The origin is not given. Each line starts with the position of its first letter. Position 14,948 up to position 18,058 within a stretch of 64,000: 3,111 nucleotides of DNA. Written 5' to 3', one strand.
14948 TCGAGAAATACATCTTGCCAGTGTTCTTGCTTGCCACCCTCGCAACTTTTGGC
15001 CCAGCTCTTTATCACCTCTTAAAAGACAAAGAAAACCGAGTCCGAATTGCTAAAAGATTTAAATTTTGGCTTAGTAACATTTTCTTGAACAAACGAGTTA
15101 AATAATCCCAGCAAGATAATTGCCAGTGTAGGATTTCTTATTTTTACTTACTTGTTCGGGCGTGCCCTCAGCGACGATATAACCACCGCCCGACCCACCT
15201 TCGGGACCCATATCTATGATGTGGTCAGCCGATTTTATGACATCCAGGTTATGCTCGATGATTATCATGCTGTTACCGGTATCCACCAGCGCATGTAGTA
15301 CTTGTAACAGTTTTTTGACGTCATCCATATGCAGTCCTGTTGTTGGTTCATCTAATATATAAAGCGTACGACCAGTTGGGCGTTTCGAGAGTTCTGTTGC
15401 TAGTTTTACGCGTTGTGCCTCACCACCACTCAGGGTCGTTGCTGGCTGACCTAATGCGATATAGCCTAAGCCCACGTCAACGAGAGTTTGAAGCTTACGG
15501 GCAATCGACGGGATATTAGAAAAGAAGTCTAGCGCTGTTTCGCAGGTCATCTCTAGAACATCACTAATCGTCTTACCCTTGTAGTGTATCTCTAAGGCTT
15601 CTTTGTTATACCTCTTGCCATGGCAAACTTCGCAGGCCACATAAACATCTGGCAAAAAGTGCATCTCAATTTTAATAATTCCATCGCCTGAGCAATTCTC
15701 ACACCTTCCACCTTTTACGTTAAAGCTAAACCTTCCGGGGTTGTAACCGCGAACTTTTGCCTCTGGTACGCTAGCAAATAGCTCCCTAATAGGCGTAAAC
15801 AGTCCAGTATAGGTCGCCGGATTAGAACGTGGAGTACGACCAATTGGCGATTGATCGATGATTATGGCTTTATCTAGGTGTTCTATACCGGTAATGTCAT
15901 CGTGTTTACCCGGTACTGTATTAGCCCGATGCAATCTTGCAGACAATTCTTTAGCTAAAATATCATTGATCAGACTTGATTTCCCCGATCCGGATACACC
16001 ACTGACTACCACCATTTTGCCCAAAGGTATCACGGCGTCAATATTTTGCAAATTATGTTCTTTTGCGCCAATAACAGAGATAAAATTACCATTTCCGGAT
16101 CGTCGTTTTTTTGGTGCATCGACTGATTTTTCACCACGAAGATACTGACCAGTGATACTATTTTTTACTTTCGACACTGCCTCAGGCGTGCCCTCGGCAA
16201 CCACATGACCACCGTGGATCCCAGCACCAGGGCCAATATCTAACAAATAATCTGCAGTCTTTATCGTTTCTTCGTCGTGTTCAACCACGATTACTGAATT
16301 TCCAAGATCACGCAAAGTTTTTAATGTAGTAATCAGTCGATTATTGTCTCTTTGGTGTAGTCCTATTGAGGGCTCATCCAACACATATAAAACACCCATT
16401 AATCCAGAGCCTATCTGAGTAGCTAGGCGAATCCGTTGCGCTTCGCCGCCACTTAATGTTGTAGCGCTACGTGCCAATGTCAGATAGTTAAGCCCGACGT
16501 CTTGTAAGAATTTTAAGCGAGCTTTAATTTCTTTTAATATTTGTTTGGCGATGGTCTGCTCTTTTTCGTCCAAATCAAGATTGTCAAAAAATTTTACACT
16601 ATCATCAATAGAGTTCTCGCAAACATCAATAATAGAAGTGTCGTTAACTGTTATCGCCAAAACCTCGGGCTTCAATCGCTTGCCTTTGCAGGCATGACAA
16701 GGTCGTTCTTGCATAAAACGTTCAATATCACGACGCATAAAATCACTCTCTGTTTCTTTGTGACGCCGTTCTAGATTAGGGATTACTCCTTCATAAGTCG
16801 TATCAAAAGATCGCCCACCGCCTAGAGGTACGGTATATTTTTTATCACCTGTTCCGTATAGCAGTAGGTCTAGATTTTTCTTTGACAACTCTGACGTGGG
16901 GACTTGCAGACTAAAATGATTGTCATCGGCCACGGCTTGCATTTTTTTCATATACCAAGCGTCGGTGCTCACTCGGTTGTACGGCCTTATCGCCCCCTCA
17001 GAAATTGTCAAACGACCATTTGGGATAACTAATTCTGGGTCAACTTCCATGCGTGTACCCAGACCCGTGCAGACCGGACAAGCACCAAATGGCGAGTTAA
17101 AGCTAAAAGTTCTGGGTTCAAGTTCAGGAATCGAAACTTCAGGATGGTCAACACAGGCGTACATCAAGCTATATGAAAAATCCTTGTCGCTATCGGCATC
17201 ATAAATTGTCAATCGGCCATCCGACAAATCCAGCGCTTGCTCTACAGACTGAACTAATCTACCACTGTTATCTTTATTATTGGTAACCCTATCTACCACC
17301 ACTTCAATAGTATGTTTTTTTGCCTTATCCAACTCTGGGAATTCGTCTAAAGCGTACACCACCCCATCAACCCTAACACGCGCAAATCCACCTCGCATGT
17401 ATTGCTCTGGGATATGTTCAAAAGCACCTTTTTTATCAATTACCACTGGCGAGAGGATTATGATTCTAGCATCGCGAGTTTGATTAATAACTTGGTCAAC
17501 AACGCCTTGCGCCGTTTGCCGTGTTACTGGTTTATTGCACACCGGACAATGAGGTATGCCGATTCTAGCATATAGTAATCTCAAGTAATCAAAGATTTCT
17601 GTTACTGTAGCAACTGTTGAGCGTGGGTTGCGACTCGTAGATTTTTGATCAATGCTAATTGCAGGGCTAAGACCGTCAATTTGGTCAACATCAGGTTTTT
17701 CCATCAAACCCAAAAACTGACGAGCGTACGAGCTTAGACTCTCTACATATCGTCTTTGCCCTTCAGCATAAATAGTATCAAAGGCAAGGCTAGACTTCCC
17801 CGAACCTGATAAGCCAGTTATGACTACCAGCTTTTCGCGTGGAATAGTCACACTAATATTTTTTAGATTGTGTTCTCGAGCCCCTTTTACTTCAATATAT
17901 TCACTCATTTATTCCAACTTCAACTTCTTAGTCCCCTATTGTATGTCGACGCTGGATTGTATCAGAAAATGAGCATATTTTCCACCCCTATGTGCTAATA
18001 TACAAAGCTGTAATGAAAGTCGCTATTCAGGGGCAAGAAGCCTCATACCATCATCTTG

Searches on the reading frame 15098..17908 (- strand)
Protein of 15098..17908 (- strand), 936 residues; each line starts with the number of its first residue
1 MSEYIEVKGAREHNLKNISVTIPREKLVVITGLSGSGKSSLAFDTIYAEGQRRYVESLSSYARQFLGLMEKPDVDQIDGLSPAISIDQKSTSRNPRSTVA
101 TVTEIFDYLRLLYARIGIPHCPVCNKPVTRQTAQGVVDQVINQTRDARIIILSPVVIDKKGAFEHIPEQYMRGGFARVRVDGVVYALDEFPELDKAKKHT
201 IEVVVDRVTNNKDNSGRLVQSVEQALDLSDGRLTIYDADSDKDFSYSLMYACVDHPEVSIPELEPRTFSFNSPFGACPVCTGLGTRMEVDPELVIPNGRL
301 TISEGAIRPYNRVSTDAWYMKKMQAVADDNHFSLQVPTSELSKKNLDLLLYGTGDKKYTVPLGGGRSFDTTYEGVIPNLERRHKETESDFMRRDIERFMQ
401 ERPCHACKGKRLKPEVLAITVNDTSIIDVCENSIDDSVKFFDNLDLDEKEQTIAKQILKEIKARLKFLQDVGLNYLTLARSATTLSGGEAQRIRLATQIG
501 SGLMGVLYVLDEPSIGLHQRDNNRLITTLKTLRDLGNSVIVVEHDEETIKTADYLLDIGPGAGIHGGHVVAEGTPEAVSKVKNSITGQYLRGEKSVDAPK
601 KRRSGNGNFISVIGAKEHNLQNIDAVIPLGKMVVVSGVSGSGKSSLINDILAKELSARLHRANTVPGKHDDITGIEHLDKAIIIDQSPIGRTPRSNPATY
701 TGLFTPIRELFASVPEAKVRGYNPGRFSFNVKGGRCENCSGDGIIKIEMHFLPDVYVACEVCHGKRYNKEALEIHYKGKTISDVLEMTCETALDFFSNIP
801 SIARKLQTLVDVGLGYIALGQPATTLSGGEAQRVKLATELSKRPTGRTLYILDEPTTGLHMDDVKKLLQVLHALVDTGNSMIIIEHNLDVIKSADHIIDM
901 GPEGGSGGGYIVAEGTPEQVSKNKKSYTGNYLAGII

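Call 81: search_protein_families(library=ncbifam, proteins=[window:15098-17908:-], max_evalue=0.00001)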
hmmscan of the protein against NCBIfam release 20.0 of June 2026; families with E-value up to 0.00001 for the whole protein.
window:15098-17908:- (936 aa): 170 families (the best 25 are shown)
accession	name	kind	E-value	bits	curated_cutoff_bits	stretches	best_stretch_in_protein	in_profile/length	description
NF001503.0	PRK00349.1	equivalog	0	1524.5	1147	1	2-934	3-939/943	excinuclease ABC subunit UvrA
TIGR00630.1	uvra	equivalog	0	1454.6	729.8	1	5-920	2-923/924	excinuclease ABC subunit UvrA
NF001885.0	PRK00635.1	equivalog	1.2e-213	712.3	3054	1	5-923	6-907/1809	excinuclease ABC subunit A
TIGR03608.1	L_ocin_972_ABC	subfamily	1.9e-35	122.2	254.85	2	803-900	113-206/206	putative bacteriocin export ABC transporter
TIGR02857.1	CydD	equivalog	4.6e-34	118.3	435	2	815-900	447-529/529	thiol reductant ABC exporter subunit CydD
TIGR04521.1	ECF_ATPase_2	equivalog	6e-34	117.4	330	2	808-926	127-238/279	energy-coupling factor transporter ATPase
NF040873.1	AztA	equivalog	3.2e-32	111.7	220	2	820-899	114-190/191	zinc ABC transporter ATP-binding protein AztA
TIGR04520.1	ECF_ATPase_1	equivalog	2.3e-30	105.9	315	2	811-926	123-229/269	energy-coupling factor transporter ATPase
TIGR02673.1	FtsE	equivalog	7e-30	104.3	264.85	2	809-896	122-205/214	cell division ATP-binding protein FtsE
NF010068.0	PRK13548.1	equivalog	1.2e-29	103.2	261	2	823-923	135-233/261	heme ABC transporter ATP-binding protein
NF002981.0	PRK03695.1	equivalog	3.4e-26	92.1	281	2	438-580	88-226/253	vitamin B12 ABC transporter ATP-binding protein BtuD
TIGR02315.1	ABC_phnC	equivalog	9.1e-26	90.7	266.1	1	793-921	115-234/243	phosphonate ABC transporter ATP-binding protein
NF008379.0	PRK11174.1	equivalog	1.6e-25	89.8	684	2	818-927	478-577/588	heme ABC transporter permease/ATP-binding protein CydD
TIGR03873.1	F420-0_ABC_ATP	hypoth_equivalog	1.7e-25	89.8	372.4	2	822-920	134-224/256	putative F420-0 ABC transporter ATP-binding protein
TIGR02982.1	heterocyst_DevA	subfamily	5e-25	88.4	295.8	1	798-900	115-214/220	ABC exporter ATP-binding subunit, DevA family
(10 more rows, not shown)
